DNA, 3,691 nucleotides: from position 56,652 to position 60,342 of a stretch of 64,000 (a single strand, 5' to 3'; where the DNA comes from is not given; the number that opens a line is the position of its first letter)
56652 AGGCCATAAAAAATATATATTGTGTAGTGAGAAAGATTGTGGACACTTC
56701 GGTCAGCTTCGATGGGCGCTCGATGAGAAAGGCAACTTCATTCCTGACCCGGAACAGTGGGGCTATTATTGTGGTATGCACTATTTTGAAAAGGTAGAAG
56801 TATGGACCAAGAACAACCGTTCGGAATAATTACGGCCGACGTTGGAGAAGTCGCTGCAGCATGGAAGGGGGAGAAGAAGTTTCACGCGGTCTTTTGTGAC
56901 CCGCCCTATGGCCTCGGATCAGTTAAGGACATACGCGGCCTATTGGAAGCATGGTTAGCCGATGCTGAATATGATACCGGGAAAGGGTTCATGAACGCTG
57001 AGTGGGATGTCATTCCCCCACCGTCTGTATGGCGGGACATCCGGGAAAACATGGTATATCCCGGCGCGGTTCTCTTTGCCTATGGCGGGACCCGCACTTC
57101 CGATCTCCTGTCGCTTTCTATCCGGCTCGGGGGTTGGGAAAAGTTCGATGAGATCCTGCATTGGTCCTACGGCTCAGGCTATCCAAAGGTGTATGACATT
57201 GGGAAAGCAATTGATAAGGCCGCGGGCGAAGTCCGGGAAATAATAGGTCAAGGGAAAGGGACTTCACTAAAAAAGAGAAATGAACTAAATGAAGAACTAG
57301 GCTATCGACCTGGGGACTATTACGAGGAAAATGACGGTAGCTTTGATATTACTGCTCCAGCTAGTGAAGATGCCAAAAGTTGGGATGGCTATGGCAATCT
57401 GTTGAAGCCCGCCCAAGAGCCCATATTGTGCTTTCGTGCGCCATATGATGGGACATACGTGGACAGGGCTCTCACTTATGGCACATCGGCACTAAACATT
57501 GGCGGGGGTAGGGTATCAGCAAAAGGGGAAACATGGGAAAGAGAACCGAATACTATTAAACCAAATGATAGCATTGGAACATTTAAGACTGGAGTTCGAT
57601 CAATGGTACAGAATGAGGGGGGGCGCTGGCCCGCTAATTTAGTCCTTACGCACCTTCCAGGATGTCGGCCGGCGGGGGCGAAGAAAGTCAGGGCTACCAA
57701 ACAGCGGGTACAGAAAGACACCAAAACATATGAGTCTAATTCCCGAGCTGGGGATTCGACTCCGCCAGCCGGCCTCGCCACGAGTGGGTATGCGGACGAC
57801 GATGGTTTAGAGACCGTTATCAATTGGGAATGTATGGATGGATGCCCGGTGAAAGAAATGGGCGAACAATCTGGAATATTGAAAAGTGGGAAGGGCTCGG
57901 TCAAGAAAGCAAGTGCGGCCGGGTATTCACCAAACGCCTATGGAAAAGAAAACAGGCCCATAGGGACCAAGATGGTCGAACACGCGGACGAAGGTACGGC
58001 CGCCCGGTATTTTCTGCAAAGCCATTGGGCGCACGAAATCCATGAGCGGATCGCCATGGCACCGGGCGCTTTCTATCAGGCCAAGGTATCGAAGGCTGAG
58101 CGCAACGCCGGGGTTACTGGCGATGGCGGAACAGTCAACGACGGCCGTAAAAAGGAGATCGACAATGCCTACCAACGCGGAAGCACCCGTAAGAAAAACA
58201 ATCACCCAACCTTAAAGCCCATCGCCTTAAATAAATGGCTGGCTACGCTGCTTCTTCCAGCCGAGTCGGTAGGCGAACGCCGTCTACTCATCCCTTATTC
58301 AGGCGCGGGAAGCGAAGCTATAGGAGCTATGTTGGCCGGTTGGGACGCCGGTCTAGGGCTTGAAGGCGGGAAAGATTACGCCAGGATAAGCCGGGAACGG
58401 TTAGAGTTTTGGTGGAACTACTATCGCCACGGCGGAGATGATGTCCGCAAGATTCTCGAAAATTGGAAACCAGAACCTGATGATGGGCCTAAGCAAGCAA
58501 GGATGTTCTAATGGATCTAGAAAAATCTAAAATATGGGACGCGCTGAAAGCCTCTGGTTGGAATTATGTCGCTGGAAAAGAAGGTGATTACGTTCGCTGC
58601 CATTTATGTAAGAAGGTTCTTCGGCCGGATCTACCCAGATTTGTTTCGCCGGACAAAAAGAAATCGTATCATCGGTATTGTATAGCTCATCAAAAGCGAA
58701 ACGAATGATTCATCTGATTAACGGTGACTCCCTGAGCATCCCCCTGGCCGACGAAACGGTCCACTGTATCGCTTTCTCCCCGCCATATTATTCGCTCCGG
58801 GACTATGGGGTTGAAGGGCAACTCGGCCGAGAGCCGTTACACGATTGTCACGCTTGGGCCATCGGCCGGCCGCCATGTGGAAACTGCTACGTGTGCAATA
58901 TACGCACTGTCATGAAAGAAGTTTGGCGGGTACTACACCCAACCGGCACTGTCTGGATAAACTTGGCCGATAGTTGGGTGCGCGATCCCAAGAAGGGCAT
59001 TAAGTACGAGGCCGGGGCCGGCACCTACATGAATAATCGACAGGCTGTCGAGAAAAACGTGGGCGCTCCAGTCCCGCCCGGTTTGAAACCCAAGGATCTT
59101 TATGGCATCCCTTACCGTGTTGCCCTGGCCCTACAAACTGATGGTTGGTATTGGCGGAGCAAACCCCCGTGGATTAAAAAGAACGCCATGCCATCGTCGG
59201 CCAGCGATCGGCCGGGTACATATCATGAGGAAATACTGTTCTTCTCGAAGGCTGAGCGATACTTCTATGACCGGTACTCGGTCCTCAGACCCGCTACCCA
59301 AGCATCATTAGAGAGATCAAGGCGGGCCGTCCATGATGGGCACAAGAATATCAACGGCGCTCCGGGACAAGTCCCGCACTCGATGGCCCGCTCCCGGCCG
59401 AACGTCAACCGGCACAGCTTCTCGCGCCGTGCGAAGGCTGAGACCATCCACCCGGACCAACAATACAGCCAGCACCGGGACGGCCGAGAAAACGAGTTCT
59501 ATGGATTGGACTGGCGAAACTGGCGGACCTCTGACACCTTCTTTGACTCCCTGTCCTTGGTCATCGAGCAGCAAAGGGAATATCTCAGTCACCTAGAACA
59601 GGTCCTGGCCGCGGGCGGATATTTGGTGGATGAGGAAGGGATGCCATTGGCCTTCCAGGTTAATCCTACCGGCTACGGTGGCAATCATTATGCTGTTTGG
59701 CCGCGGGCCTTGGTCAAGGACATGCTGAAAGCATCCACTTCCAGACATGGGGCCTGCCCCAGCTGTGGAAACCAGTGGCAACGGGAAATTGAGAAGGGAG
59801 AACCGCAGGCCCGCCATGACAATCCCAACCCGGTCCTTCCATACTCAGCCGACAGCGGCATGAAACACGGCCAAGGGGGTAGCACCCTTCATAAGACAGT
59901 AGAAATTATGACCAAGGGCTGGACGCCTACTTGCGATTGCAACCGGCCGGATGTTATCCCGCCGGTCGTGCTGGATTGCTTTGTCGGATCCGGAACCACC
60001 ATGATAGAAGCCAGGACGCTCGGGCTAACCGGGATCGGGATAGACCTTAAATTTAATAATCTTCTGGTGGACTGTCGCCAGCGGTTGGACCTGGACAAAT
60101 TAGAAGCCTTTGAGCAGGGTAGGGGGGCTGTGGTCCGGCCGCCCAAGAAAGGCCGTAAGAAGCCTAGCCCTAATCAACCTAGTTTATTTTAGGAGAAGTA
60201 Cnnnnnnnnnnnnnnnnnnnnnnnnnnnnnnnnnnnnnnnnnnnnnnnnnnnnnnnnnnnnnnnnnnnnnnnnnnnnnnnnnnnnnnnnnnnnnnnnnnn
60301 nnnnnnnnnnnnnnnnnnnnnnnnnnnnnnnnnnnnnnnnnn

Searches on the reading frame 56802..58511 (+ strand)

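Call 11: search_protein_families(library=pfam, proteins=[window:56802-58511:+])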
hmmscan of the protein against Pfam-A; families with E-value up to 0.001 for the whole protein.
window:56802-58511:+ (569 aa): 0 families

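Call 13: search_protein_families(library=phrogs, proteins=[window:56802-58511:+], max_evalue=0.001)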
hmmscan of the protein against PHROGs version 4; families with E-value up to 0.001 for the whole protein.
window:56802-58511:+ (569 aa): 2 families
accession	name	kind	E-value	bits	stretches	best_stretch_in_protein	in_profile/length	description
phrog_67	-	other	3.7e-06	27.3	1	24-482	140-296/743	DNA methyltransferase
phrog_3008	-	other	2.9e-05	24.5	0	212-283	4-81/244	DNA methyltransferase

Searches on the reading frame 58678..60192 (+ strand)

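Call 11: search_protein_families(library=pfam, proteins=[window:58678-60192:+])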
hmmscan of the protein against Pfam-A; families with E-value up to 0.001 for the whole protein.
window:58678-60192:+ (504 aa): 1 family
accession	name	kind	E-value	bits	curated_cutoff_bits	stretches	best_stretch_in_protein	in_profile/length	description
PF01555.25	N6_N4_Mtase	-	1.7e-23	84.2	26.7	2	28-355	1-180/221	DNA methylase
